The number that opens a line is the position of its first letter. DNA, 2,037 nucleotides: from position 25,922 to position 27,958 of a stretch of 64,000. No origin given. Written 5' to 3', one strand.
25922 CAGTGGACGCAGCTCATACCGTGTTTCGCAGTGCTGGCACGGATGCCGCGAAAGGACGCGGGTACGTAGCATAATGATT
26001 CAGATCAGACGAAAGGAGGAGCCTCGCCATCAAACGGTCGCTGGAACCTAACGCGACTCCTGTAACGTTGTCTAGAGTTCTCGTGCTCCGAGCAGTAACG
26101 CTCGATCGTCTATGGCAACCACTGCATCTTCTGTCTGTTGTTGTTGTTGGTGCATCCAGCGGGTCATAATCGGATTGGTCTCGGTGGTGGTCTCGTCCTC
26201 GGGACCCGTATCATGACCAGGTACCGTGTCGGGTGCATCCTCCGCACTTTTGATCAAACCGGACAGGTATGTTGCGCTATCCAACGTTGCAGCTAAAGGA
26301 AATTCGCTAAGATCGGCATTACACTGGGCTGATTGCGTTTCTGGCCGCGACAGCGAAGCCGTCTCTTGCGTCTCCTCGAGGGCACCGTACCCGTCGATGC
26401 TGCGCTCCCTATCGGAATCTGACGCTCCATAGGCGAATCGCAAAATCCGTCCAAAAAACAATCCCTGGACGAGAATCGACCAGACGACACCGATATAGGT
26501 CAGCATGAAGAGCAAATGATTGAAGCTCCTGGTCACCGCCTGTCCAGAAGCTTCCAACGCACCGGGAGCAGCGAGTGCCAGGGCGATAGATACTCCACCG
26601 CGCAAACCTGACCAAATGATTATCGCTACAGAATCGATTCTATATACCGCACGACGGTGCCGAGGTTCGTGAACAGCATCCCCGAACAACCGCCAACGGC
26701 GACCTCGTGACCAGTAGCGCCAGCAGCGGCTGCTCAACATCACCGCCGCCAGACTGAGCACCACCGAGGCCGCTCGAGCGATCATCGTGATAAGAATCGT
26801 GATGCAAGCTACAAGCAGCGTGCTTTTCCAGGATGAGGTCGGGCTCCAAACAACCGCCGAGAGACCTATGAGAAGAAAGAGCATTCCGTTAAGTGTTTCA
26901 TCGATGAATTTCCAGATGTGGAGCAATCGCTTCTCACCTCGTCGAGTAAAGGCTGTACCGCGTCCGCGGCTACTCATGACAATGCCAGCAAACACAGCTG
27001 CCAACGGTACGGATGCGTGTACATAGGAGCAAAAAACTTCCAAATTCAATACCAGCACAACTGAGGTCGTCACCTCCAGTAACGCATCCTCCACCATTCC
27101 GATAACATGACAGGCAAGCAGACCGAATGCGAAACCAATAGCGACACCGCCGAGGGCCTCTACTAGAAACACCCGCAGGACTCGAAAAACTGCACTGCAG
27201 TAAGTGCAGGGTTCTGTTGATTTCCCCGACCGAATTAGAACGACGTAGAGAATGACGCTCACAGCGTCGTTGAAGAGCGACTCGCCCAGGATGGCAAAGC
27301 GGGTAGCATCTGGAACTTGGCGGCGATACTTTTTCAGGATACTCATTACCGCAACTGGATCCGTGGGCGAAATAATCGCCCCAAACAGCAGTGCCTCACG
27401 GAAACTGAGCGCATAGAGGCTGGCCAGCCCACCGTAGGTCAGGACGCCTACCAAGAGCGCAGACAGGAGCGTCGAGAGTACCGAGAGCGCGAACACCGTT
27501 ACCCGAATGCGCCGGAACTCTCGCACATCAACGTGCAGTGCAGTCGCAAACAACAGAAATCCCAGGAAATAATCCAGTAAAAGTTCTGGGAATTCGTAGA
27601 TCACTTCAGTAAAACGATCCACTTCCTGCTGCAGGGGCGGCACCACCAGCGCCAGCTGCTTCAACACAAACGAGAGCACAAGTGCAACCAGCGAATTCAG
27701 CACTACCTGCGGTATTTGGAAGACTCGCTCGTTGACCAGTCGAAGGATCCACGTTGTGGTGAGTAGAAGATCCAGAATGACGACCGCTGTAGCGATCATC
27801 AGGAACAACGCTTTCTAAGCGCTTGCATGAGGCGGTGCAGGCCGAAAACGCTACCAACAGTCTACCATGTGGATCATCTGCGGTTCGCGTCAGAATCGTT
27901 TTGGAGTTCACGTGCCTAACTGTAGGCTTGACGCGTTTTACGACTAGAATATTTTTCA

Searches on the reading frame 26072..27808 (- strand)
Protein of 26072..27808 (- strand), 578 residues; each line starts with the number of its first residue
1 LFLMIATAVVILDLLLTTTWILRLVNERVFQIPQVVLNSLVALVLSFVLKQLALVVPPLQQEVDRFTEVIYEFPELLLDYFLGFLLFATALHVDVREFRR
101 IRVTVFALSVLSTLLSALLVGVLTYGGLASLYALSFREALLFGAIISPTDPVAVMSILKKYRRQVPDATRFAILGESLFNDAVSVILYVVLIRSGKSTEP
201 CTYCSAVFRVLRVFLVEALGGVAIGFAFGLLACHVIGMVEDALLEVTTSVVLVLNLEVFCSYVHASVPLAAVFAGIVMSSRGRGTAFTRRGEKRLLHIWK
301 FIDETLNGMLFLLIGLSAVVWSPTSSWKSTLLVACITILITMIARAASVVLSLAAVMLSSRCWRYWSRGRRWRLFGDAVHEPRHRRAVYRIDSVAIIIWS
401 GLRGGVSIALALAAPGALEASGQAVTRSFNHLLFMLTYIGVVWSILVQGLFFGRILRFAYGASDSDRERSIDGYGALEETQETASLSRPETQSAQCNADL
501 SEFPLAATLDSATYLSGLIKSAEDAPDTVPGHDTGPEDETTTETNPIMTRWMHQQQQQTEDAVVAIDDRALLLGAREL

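Call 8: search_protein_families(library=pfam, proteins=[window:26072-27808:-], max_evalue=0.01)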
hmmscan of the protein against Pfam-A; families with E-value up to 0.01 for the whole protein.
window:26072-27808:- (578 aa): 1 family
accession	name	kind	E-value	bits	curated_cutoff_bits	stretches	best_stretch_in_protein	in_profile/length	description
PF00999.27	Na_H_Exchanger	-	3.6e-47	161.4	26.2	1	21-457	6-374/375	Sodium/hydrogen exchanger, transmembrane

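Call 12: find_encoding_contigs(protein=window:26072-27808:-, flank=2000, max_places=3)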
Protein window:26072-27808:- (578 aa): no gene with exactly this product is on record in the collection.
